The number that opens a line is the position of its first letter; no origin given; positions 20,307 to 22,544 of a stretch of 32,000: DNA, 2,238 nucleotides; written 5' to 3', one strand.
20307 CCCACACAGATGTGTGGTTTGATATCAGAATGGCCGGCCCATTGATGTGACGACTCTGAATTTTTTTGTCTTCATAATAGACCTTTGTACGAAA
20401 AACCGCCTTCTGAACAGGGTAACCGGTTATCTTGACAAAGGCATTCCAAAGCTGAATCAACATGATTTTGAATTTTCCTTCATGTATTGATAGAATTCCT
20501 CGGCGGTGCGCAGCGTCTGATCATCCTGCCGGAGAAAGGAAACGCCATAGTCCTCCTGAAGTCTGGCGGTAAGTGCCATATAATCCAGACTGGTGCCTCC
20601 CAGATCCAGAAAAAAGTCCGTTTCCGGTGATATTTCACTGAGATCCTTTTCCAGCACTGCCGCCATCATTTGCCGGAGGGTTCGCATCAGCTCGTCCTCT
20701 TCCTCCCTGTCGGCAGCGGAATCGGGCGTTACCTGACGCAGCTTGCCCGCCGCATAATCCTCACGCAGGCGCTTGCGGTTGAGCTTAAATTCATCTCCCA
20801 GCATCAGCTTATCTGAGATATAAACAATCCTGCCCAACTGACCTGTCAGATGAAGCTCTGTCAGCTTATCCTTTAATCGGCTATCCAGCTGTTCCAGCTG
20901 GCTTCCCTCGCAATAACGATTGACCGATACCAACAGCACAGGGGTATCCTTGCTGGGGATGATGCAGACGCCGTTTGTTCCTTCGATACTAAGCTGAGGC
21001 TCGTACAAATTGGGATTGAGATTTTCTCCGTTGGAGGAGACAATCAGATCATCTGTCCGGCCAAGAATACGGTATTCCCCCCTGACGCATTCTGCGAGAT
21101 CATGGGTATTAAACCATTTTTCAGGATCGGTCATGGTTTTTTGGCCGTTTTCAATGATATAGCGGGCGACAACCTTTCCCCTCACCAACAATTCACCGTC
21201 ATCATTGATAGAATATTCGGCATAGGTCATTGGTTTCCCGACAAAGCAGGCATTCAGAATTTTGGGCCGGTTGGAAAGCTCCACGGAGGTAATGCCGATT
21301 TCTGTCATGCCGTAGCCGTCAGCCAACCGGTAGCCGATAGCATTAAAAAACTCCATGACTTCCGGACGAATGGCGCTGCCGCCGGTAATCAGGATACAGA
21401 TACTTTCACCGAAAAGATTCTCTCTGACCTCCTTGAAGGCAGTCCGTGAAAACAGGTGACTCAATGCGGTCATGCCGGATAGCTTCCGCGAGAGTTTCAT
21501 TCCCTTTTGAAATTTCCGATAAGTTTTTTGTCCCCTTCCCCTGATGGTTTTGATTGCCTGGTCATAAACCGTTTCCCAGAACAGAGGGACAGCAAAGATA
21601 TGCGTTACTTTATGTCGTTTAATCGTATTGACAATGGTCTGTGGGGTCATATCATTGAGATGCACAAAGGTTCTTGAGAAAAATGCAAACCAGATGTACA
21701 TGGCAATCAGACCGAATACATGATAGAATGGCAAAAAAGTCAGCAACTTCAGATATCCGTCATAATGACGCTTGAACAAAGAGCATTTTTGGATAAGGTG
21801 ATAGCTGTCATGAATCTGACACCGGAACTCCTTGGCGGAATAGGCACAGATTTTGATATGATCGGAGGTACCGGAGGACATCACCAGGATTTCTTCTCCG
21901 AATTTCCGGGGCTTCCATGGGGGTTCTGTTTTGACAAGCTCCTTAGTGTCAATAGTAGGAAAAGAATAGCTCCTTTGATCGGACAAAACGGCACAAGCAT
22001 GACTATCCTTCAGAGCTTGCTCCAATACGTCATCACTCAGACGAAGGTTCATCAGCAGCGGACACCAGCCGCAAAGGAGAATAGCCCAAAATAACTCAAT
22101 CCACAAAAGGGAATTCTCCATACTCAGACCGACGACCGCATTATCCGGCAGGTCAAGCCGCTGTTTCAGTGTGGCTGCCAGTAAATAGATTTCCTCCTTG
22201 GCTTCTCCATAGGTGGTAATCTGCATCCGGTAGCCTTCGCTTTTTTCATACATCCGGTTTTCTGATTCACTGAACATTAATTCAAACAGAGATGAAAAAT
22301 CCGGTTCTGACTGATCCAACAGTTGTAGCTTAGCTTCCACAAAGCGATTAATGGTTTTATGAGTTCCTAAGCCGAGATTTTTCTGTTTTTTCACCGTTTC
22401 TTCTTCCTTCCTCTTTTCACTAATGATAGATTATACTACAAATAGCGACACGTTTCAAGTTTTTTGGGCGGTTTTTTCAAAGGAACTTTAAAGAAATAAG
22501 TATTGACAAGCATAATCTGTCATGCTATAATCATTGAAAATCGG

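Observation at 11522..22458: Eleven-gene, translationally coupled lipid-acylation operon with private carrier proteins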

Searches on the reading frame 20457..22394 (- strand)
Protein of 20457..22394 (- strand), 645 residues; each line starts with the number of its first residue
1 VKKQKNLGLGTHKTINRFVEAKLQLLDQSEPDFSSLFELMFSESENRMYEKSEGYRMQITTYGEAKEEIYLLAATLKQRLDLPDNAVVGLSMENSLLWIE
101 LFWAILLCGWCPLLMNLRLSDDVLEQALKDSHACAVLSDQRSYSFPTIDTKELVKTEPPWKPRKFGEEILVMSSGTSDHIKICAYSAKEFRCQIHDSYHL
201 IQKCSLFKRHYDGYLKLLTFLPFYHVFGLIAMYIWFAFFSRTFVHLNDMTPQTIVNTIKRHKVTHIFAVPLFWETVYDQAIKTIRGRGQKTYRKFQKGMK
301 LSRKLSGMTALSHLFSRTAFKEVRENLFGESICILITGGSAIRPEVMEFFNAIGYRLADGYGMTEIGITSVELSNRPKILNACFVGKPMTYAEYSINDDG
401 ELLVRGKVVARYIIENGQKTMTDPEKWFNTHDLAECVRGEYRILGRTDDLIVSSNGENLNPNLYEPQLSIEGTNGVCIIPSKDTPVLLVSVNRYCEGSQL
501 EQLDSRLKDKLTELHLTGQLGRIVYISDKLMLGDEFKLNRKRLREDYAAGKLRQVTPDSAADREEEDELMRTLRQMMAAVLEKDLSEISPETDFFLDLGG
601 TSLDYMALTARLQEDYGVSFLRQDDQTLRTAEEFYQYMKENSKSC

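Call 3: search_protein_families(library=pfam, proteins=[window:20457-22394:-], max_evalue=0.01)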
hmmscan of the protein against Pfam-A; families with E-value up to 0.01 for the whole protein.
window:20457-22394:- (645 aa): 2 families
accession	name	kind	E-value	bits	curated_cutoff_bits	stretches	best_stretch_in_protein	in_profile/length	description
PF00501.34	AMP-binding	-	3e-33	115.6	29.9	1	58-411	20-381/384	AMP-binding enzyme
PF00550.31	PP-binding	-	3.3e-11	43.7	20.8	1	572-623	2-52/67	Phosphopantetheine attachment site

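Call 4: search_protein_families(library=ncbifam, proteins=[window:20457-22394:-], max_evalue=0.01)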
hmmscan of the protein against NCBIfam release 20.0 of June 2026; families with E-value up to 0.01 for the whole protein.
window:20457-22394:- (645 aa): 59 families (the best 25 are shown)
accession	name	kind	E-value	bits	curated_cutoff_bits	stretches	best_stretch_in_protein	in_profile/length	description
TIGR01923.1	menE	equivalog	2.9e-28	98.9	330.15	2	331-514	225-417/442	o-succinylbenzoate--CoA ligase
NF004837.0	PRK06187.1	subfamily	2.3e-27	95.4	476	3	331-555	287-530/531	long-chain-fatty-acid--CoA ligase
NF006539.0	PRK09029.1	equivalog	9.3e-25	87.4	494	2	335-515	245-423/458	o-succinylbenzoate--CoA ligase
NF005307.0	PRK06839.1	equivalog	2.6e-22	79.1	748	2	330-462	264-407/496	o-succinylbenzoate--CoA ligase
NF002966.0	PRK03640.1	equivalog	2.2e-18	66.1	556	2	309-482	234-417/483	o-succinylbenzoate--CoA ligase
NF052269.1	Staph_lig_FadD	equivalog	1e-16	60.4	650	1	330-469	265-414/499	long-chain-fatty-acid--CoA ligase FadD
NF038343.1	ligase_FadD11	exception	1.3e-14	53.6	950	1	321-465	318-463/585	fatty acid--CoA ligase FadD11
NF041592.1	carboxyl_red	equivalog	3.6e-14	51.4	1300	1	217-457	277-505/1160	carboxylic acid reductase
NF004114.0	PRK05605.1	equivalog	1.8e-13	49.7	766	2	168-282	224-332/575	long-chain-fatty-acid--CoA ligase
NF052580.1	Str24CoAsynCasG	equivalog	1.8e-11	43.1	750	2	352-465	342-466/548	steroid-24-oyl-CoA synthetase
TIGR01733.1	AA-adenyl-dom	subfamily_domain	2.3e-11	43.2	317.4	1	306-449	214-380/409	amino acid adenylation domain-containing protein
NF006020.0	PRK08162.1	subfamily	4e-11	41.9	677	2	218-279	228-288/545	acyl-CoA synthetase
NF005801.1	PRK07656.1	equivalog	4.4e-11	42.1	657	1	332-462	281-417/500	FadD3 family acyl-CoA ligase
NF005660.0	PRK07445.1-2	equivalog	1.7e-10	40.3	525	1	332-510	181-357/397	O-succinylbenzoic acid--CoA ligase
NF005702.0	PRK07514.1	subfamily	4.1e-10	38.6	558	1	332-468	272-420/506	malonyl-CoA synthase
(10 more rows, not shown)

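Call 9: find_encoding_contigs(protein=window:20457-22394:-, flank=10000, max_places=6)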
Protein window:20457-22394:- (645 aa): 1 contig read that carries it; 1 place shown.
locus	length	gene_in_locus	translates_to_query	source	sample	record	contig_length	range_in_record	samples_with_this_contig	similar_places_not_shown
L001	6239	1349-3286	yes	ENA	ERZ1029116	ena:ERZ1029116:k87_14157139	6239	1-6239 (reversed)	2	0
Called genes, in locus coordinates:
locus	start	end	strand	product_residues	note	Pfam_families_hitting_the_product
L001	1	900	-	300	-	?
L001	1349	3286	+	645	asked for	PF00501:AMP-binding, PF00550:PP-binding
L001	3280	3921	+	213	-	PF01553:Acyltransferase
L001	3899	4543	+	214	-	PF01553:Acyltransferase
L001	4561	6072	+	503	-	PF00501:AMP-binding, PF23562:AMP-binding_C_3 (weak)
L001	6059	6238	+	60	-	?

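Call 10: find_homologous_proteins(query=window:20457-22394:-)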
Query window:20457-22394:- (645 aa): 2350 proteins with E <= 0.001 among 8000 candidates; the best 120 are listed.
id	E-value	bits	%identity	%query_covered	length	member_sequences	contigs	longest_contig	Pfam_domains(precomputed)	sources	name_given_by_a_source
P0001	0.0e+0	1479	100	100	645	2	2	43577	PF00550.32,PF00501.35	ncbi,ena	-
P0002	0.0e+0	1045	71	99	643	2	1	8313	PF00550.32,PF00501.35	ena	-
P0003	0.0e+0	1036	71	99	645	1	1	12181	PF00550.32,PF00501.35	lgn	-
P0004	0.0e+0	1026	70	99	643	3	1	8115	PF00550.32,PF00501.35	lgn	-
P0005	7.0e-297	1004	69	98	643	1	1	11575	PF00550.32,PF00501.35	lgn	-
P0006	5.4e-295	998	69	98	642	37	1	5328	PF00550.32,PF00501.35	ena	-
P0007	1.9e-294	996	69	98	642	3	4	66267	PF00550.32,PF00501.35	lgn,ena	-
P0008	3.7e-294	995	68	99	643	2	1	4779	PF00550.32,PF00501.35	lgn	-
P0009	1.4e-292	990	69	99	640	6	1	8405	PF00550.32,PF00501.35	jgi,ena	-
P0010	6.1e-292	988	68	99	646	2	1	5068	PF00550.32,PF00501.35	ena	-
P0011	2.4e-290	983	68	98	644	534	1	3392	PF00550.32,PF00501.35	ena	-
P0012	6.6e-289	978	69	98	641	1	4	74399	PF00550.32,PF00501.35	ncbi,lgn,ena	-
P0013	7.7e-287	971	66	99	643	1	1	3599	PF00550.32,PF00501.35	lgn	-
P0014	2.1e-286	970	67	99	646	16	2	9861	PF00550.32,PF00501.35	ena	-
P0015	3.4e-286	969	67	99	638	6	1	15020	PF00550.32,PF00501.35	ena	-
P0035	1.3e-237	808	58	99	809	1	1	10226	PF00550.32,PF00501.35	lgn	-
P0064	9.9e-224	763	54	98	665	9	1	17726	PF00550.32,PF00501.35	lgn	-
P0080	5.7e-221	753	53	98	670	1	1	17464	PF00550.32,PF00501.35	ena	-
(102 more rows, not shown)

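Call 12: find_related_loci(query=A1, collection=genome_contigs, flank=10000)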
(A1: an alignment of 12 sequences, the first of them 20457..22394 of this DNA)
Query A1 (645 aa) in genome_contigs; peptide patterns used: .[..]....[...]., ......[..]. (x = any residue, [..] = any of these).
252 stretches matched a pattern; 189 encode a relative of the query (tblastn E <= 1e-3); the best 80 are kept; 80 distinct loci.
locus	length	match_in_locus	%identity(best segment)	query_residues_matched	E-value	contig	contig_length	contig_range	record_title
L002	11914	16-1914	68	8-640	0e+0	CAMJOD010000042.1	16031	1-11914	MAG: uncultured Clostridia bacterium isolate SRR12081292_bin.9_metaWRAP_v1.3_MAG genome assembly, contig: ERZ12289771.60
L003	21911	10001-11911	69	5-641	0e+0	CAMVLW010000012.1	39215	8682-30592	MAG TPA_asm: uncultured Clostridia bacterium isolate SRR8387717_bin.37_metaWRAP_v1.3_MAG genome assembly, contig: ERZ142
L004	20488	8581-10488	68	4-639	0e+0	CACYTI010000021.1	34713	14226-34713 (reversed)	MAG: uncultured Ruminococcus sp. isolate RUG12253 genome assembly, contig: RUG12253_asm_21, whole genome shotgun sequenc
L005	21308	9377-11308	67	3-645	0e+0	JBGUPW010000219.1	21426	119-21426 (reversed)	MAG: Ruminococcus sp. isolate ruminal_MAG_154 ruminal_MAG_154_contig_0219, whole genome shotgun sequence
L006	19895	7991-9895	67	7-642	0e+0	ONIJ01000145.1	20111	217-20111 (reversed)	uncultured Clostridiales bacterium isolate RUG333 genome assembly, contig: k87_26534653, whole genome shotgun sequence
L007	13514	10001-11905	67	7-642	0e+0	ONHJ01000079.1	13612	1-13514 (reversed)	uncultured Clostridiales bacterium isolate RUG299 genome assembly, contig: scaffold_7624, whole genome shotgun sequence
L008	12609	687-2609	67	5-645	0e+0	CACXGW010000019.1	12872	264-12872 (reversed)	MAG: uncultured Ruminococcus sp. isolate RUG11254 genome assembly, contig: RUG11254_asm_19, whole genome shotgun sequenc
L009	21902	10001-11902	67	6-639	0e+0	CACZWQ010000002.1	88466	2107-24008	MAG: uncultured Ruminococcus sp. isolate RUG13014 genome assembly, contig: RUG13014_asm_2, whole genome shotgun sequence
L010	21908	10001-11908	66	5-640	0e+0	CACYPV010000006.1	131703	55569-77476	MAG: uncultured Ruminococcus sp. isolate RUG12166 genome assembly, contig: RUG12166_asm_6, whole genome shotgun sequence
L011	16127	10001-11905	66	5-645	0e+0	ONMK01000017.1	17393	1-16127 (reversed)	uncultured Clostridiales bacterium isolate RUG447 genome assembly, contig: scaffold_1823, whole genome shotgun sequence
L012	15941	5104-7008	66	5-645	0e+0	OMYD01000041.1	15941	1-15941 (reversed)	uncultured Clostridiales bacterium isolate RUG081 genome assembly, contig: scaffold_1579, whole genome shotgun sequence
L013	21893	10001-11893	67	5-641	0e+0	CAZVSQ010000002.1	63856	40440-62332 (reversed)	MAG TPA_asm: uncultured Ruminococcus sp. isolate binchicken_co353_91 genome assembly, contig: NODE_547_length_63856_cov_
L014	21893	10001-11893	69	7-639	0e+0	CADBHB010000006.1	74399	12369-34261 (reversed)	MAG: uncultured Ruminococcus sp. isolate RUG13966 genome assembly, contig: RUG13966_asm_6, whole genome shotgun sequence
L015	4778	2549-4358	72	8-640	0e+0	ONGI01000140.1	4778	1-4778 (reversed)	uncultured Clostridiales bacterium isolate RUG277 genome assembly, contig: scaffold_32684, whole genome shotgun sequence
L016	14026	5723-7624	70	5-639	0e+0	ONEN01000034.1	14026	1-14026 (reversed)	uncultured Clostridiales bacterium isolate RUG230 genome assembly, contig: scaffold_4706, whole genome shotgun sequence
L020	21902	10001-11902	57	9-640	0e+0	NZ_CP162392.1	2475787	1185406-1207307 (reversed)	Ruminococcus sp. JL13D9 chromosome, complete genome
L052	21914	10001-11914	54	1-639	0e+0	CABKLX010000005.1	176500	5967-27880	uncultured Clostridiales bacterium isolate MGYG-HGUT-01271 genome assembly, contig: NODE_20_length_176500_cov_20.8663, w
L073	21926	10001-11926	50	7-645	0e+0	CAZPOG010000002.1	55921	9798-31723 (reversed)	MAG TPA_asm: uncultured Ruminococcus sp. isolate SRP278969_co2_684 genome assembly, contig: NODE_304_length_55921_cov_13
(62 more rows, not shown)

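Call 16: search_protein_families(library=pfam, proteins=[L052:17865-19229:+, L020:14952-15386:+], max_evalue=1)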
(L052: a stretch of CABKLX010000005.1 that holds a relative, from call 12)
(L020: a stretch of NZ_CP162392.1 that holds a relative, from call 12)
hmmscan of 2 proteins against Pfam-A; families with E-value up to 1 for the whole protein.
L052:17865-19229:+ (454 aa): 2 families
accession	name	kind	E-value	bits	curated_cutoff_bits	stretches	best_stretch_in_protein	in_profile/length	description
PF13347.12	MFS_2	-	4.4e-27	95.1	27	1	62-429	36-408/427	MFS/sugar transport protein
PF07690.21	MFS_1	-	8.2e-10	38.5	33.4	1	77-380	46-339/347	Major Facilitator Superfamily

L020:14952-15386:+ (144 aa): 3 families
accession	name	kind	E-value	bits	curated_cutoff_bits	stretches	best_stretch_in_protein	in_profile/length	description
PF04970.19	LRAT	-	5.9e-19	69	24.3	1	8-118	3-119/120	Lecithin retinol acyltransferase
PF05903.20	Peptidase_C97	-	0.058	13.7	29.2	1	95-115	99-119/151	PPPDE putative peptidase domain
PF05608.18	RTE1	-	0.13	12.8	29.4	1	72-114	83-125/149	RTE1-like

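Call 17: search_solved_structures(query=window:20457-22394:-, max_evalue=1e-10)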
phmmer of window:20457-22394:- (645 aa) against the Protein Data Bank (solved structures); distinct sequences matched with E-value up to 1e-10: 2.
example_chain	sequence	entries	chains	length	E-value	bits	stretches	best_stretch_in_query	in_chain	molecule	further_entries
6nj0_A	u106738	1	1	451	2e-11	46.3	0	324-484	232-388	2-succinylbenzoate--CoA ligase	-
5c5h_A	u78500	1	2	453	2.1e-11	46.2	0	323-484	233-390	2-succinylbenzoate--CoA ligase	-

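Call 22: search_solved_structures(query=L052:17865-19229:+, max_evalue=0.01)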
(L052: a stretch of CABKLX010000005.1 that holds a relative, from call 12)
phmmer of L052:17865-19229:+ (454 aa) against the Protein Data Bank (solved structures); distinct sequences matched with E-value up to 0.01: 0.

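Call 44: search_protein_families(library=pfam, proteins=[L073:198-1877:-, L073:1852-2919:-, L073:3122-3718:+, L073:3900-6056:-, L073:8711-9805:+, L073:6979-7536:-], max_evalue=0.001)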
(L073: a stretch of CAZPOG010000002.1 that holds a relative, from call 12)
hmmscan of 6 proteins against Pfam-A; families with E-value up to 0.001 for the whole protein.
L073:198-1877:- (559 aa): 3 families
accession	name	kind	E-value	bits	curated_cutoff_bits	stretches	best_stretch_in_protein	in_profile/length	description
PF13684.11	FakA-like_C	-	3e-62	210.2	23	1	343-559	1-216/216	Fatty acid kinase subunit A-like, C-terminal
PF02734.22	Dak2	-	6.3e-36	124.3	27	1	45-205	1-173/174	DAK2 domain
PF21645.3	FakA-like_M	-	4.4e-25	87.8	24.9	1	238-320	1-79/80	Fatty acid kinase subunit A-like, middle domain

L073:1852-2919:- (355 aa): 0 families

L073:3122-3718:+ (198 aa): 3 families
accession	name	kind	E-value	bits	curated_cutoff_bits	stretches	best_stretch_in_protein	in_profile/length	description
PF14278.11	TetR_C_8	-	2.4e-10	40.8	26.1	1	88-183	2-100/103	Transcriptional regulator C-terminal region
PF00440.29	TetR_N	-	2e-05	24.7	24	1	24-64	6-46/47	Bacterial regulatory proteins, tetR family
PF13022.12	HTH_Tnp_1_2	-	0.00085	19.9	27.9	0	23-62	15-53/122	Helix-turn-helix of insertion element transposase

L073:3900-6056:- (718 aa): 2 families
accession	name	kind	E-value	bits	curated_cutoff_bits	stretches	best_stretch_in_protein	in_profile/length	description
PF14262.12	Cthe_2159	-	1e-66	225.4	25.8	2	167-473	1-262/262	Carbohydrate-binding domain-containing protein Cthe_2159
PF00404.24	Dockerin_1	-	2.8e-11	43.9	22.9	1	38-91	1-54/57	Dockerin type I domain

L073:8711-9805:+ (364 aa): 1 family
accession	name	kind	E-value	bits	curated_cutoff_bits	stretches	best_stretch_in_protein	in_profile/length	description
PF02424.20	ApbE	-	7.3e-78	262.2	25.6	1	54-323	1-258/266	ApbE family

L073:6979-7536:- (185 aa): 1 family
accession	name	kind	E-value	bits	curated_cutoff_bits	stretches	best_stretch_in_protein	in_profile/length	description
PF07456.16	Hpre_diP_synt_I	-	1.1e-40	139.4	30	1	29-172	1-146/147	Heptaprenyl diphosphate synthase component I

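Call 45: search_solved_structures(query=A3, max_evalue=1)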
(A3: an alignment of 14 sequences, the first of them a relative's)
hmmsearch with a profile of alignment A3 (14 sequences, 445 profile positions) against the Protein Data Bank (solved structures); distinct sequences matched with E-value up to 1: 5.
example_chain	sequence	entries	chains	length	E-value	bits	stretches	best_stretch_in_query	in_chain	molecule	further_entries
7mjs_X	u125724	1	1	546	0.0035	19.5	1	62-181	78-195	Major Facilitator Superfamily Domain containing 2A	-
7n98_A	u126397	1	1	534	0.019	17.1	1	84-180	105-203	Sodium-dependent lysophosphatidylcholine symporter 1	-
7zc6_E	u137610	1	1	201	0.022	16.9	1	379-440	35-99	RnfE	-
8bb6_A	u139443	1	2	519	0.024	16.8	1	55-113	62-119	Sucrose transport protein SUC1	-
7oix_B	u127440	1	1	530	0.061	15.4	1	65-181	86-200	Isoform 2 of Sodium-dependent lysophosphatidylcholine symporter 1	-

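Call 46: search_protein_families(library=ncbifam, proteins=[L052:17865-19226:+, L073:198-1877:-], max_evalue=0.01)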
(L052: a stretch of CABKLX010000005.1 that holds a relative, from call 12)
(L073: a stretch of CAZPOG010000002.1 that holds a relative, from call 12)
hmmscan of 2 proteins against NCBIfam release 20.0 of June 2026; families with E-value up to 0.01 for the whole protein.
L052:17865-19226:+ (454 aa): 4 families
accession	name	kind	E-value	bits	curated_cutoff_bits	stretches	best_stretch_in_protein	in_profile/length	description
TIGR00792.1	gph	subfamily_domain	2.5e-12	46.2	231.35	1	66-429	42-407/437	glycoside-pentoside-hexuronide (GPH):cation symporter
NF007749.0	PRK10429.1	equivalog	8.6e-12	44.6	456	1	49-437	30-428/473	melibiose:sodium transporter MelB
NF007237.0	PRK09669.1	subfamily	3.1e-08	32.7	610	1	66-433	52-417/461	putative symporter YagG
NF008526.0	PRK11462.1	equivalog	5.7e-06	25.4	836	1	46-160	30-144/460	glycoside-pentoside-hexuronide family transporter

L073:198-1877:- (559 aa): 4 families
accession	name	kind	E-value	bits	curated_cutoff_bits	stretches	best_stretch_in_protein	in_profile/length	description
TIGR03599.1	YloV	subfamily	3.7e-165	550.5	396.1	1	21-559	2-530/530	DAK2 domain fusion protein YloV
NF038248.1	FakA_VfrB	equivalog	5.9e-137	457.4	975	1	14-558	2-548/549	fatty acid kinase catalytic subunit FakA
TIGR02361.1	dak_ATP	equivalog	0.00063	18.5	574.95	1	8-133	373-501/583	glycerone kinase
NF011049.0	PRK14479.1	subfamily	0.0075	14.9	492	0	14-127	358-474/568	dihydroxyacetone kinase family protein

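Call 57: predict_structure(alignment_id=A1)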
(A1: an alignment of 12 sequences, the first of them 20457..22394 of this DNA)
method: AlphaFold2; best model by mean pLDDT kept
length: 645 residues; sequences in the alignment: 12
mean_pLDDT: 71.6   pTM: 0.61
mean pLDDT of the five models: 71.6, 70.1, 68.3, 66.5, 61.9
residues with pLDDT >= 90: 90; 70-90: 281; 50-70: 195; < 50: 79
segments of 3 or more residues with pLDDT < 50: 1-7, 175-178, 230-251, 262-269, 331-341, 358-360, 372-384, 534-536
pLDDT, mean of each block of 10 residues (from residue 1): 44 79 90 91 78 65 90 91 93 79 94 79 87 91 90 76 86 59 87 81 62 61 62 38 45 52 46 62 74 77 58 65 60 46 60 55 53 42 54 79 81 85 84 66 57 60 67 79 84 74 89 80 85 55 84 75 61 85 85 85 75 68 65 82 52
secondary structure, 60 per line:
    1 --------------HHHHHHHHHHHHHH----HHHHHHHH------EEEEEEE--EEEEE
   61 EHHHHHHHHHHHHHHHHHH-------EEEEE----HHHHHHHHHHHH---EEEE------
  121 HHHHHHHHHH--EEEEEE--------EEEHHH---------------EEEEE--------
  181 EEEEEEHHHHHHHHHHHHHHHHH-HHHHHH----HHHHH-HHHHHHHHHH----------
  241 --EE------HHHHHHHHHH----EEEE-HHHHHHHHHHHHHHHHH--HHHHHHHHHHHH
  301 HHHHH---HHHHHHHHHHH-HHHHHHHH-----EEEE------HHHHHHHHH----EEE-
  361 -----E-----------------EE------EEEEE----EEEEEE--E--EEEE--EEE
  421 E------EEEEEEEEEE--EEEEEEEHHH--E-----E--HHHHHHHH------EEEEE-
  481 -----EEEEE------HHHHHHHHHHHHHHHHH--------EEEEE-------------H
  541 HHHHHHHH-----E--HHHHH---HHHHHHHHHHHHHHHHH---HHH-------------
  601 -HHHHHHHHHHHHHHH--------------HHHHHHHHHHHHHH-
elements in order: H15-28 H33-40 E47-53 E56-61 H62-79 E87-91 H96-107 E111-114 H121-130 E133-138 E147-149 E168-172 E181-186 H187-203 H205-210 H215-219 H221-230 H251-260 E265-268 H270-286 H289-305 H309-319 H321-328 E334-337 H344-352 E357-359 E392-396 E401-406 E412-415 E418-421 E428-437 E440-446 H461-468 E475-479 E486-490 H497-513 E522-526 H540-548 H557-561 H565-581 H602-616 H631-644
